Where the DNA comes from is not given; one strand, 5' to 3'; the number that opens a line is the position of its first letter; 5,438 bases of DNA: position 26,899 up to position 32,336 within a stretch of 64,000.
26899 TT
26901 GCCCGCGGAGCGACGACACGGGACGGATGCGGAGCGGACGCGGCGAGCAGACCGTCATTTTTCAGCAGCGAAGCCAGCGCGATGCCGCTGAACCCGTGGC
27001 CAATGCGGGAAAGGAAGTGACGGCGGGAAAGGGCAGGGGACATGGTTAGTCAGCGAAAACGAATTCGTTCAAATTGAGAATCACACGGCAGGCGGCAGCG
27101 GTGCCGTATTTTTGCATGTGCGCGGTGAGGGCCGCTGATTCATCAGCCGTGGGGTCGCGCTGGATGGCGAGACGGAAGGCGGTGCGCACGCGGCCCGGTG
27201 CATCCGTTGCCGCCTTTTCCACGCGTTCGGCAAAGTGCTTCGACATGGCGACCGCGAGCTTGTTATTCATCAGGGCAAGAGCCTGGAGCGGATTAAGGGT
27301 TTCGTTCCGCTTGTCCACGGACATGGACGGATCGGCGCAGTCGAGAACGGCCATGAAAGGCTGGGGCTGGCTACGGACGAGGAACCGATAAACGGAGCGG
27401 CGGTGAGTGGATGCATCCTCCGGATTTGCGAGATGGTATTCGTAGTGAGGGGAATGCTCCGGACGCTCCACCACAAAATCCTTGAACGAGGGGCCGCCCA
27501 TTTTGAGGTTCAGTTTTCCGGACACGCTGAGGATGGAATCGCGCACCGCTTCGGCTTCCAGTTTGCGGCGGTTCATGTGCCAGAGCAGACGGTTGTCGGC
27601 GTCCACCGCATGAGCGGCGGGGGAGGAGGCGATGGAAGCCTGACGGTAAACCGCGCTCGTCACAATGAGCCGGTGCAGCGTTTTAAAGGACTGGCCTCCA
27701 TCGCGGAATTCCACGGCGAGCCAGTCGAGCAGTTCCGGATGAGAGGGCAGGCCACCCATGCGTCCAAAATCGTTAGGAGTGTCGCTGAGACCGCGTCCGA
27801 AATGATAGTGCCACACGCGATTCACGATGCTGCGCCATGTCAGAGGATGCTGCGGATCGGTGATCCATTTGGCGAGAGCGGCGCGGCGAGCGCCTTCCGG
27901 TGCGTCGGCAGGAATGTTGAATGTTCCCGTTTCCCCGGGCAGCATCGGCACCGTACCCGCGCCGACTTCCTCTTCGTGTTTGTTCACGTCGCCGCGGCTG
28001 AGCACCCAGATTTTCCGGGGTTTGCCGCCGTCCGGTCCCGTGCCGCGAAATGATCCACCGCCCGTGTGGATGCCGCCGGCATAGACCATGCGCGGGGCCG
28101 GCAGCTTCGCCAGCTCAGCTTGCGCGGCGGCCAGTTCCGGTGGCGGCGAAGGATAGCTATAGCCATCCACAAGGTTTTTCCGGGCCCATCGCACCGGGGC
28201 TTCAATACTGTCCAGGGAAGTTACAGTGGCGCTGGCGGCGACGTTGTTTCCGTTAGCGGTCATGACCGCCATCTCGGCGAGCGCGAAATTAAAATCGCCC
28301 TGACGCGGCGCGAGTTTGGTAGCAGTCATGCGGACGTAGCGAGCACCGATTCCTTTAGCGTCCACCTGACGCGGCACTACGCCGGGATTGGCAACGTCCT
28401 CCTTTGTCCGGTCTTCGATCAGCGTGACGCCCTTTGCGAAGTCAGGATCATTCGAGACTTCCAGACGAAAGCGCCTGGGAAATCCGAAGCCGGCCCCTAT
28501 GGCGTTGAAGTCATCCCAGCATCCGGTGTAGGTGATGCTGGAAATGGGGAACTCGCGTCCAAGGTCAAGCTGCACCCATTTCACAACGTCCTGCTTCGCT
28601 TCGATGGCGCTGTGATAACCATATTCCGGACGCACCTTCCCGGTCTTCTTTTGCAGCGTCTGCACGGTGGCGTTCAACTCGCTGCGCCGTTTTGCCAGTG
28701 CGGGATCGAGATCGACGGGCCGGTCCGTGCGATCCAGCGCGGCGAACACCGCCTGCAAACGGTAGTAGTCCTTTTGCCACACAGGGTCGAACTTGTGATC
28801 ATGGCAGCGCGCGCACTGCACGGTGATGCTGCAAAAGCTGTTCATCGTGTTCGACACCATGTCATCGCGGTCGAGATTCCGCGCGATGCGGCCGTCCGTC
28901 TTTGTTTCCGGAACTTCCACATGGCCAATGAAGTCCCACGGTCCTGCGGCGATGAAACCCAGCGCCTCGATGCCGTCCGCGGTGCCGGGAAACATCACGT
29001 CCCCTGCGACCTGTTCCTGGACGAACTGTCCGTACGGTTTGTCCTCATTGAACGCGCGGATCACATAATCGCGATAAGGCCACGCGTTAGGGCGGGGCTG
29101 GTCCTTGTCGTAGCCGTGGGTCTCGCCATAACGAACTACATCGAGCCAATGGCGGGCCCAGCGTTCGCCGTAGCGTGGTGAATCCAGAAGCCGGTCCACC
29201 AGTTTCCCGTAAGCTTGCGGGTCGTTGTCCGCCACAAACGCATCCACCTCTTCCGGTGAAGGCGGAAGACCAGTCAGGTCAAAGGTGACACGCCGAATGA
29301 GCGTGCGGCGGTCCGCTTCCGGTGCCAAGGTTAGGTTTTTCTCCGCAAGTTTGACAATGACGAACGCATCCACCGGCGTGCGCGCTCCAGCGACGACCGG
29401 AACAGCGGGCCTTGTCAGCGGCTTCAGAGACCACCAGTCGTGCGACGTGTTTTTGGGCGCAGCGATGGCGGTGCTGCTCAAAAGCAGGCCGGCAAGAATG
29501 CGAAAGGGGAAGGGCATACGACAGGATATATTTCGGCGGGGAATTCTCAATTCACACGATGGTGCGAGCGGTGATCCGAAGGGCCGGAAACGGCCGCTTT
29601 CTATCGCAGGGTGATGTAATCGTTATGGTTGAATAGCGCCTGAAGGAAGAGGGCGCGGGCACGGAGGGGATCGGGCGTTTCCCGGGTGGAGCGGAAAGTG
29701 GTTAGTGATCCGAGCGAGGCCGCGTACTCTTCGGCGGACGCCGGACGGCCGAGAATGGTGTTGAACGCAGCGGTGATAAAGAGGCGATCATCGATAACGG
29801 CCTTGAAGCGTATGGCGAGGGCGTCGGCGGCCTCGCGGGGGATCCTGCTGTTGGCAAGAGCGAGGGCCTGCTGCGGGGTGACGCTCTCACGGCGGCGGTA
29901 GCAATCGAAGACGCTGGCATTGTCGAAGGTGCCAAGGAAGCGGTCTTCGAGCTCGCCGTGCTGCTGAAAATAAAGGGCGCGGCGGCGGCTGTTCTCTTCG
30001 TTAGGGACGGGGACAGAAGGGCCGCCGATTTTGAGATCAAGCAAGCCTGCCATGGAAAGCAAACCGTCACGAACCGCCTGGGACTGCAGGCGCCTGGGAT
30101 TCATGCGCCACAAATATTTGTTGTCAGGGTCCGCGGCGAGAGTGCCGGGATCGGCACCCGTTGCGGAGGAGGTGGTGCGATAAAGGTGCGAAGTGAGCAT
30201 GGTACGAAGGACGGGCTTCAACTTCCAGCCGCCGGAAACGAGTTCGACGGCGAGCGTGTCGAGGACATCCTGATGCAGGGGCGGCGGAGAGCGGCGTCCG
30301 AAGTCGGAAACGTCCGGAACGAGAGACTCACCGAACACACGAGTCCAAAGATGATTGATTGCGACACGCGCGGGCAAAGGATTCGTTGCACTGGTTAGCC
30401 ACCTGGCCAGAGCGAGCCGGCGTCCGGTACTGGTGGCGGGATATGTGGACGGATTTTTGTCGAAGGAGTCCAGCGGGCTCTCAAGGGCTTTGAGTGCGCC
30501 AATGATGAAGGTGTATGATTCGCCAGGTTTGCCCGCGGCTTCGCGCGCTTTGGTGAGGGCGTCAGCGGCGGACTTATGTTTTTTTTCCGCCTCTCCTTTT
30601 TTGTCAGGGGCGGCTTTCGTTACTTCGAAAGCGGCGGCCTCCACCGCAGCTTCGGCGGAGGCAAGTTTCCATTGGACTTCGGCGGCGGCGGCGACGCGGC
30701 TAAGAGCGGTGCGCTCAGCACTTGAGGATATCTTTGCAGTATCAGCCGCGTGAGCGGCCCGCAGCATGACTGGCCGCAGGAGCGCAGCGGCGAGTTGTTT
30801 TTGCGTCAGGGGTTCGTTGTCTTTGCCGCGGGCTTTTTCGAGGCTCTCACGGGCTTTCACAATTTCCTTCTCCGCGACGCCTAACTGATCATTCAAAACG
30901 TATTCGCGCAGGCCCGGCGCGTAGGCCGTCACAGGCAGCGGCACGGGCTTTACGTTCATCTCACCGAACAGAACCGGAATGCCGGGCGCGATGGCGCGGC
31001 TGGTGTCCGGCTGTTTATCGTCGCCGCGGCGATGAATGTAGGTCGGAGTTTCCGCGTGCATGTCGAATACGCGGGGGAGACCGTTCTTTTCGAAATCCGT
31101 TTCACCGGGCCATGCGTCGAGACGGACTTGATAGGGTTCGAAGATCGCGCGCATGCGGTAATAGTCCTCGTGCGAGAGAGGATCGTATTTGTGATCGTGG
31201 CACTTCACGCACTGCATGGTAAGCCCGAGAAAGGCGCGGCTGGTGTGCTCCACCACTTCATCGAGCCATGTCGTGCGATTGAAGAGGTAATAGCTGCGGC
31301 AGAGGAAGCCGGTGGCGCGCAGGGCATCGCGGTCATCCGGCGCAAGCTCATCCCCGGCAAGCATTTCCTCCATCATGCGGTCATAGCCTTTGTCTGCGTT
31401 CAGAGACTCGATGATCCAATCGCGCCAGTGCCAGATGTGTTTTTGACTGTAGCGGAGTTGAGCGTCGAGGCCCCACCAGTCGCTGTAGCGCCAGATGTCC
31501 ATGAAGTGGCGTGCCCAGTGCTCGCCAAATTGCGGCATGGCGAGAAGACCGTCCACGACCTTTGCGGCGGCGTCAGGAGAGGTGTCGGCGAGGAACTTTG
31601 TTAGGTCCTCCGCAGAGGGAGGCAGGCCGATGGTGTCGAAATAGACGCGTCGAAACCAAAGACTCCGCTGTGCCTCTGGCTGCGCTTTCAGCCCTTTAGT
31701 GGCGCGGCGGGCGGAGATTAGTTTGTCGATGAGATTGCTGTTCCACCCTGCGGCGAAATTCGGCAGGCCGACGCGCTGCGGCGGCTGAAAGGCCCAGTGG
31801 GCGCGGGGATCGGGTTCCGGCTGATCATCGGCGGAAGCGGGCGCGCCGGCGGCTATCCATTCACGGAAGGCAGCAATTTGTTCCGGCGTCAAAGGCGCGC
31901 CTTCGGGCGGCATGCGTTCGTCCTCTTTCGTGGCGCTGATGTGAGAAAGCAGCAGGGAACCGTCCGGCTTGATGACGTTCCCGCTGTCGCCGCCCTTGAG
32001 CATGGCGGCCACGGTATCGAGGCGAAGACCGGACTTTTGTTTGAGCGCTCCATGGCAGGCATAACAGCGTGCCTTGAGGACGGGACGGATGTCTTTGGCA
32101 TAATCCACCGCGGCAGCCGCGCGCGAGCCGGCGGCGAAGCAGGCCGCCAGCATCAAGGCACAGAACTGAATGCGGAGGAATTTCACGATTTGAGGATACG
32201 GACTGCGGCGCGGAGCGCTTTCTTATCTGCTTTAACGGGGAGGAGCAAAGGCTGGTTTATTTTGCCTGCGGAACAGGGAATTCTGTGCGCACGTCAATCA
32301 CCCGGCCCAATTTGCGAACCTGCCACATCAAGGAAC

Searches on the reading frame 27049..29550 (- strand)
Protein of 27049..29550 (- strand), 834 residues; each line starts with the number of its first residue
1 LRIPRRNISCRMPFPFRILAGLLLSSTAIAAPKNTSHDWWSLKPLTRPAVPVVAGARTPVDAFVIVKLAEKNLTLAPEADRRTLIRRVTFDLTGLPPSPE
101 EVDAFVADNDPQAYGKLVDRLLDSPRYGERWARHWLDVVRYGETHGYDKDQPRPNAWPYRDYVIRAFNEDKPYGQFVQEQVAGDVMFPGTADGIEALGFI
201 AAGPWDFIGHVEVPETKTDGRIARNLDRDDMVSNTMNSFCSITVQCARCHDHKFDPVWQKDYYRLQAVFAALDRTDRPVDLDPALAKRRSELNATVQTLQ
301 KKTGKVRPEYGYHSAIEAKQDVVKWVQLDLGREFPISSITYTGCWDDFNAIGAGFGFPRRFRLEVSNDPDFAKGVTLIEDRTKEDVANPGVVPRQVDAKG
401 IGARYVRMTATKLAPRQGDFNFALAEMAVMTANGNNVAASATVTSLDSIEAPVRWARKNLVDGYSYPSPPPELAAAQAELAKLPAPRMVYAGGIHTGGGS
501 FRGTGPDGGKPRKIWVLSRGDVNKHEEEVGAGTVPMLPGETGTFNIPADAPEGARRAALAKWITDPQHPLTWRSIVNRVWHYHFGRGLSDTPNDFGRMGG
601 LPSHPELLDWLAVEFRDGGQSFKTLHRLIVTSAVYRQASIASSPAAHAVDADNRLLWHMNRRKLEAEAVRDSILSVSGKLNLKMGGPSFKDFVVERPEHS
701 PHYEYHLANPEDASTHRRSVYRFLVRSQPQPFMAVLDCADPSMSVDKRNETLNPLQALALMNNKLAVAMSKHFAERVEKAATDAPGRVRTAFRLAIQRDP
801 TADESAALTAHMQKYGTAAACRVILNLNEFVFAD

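Call 20: search_protein_families(library=pfam, proteins=[window:27049-29550:-], max_evalue=0.00001)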
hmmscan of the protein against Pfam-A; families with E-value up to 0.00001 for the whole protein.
window:27049-29550:- (834 aa): 3 families
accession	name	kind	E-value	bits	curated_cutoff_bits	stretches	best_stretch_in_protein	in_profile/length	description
PF07587.16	PSD1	-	1.7e-90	303.2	28.5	1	555-811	1-243/244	Protein of unknown function (DUF1553)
PF07583.16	PSCyt2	-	1.5e-83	280.3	29.8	1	59-272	1-207/209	Protein of unknown function (DUF1549)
PF00754.31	F5_F8_type_C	-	2.3e-07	31.4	28.2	1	317-418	31-117/127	F5/8 type C domain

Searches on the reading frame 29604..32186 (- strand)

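Call 20: search_protein_families(library=pfam, proteins=[window:29604-32186:-], max_evalue=0.00001)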
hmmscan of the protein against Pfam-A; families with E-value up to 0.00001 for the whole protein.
window:29604-32186:- (861 aa): 3 families
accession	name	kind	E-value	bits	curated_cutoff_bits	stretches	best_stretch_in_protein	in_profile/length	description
PF07583.16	PSCyt2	-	3.7e-69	233.3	29.8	1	153-352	2-207/209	Protein of unknown function (DUF1549)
PF07587.16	PSD1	-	2.6e-66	224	28.5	1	589-823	1-239/244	Protein of unknown function (DUF1553)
PF07635.16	PSCyt1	-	8.3e-14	52.4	22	1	41-96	1-59/59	Planctomycete cytochrome C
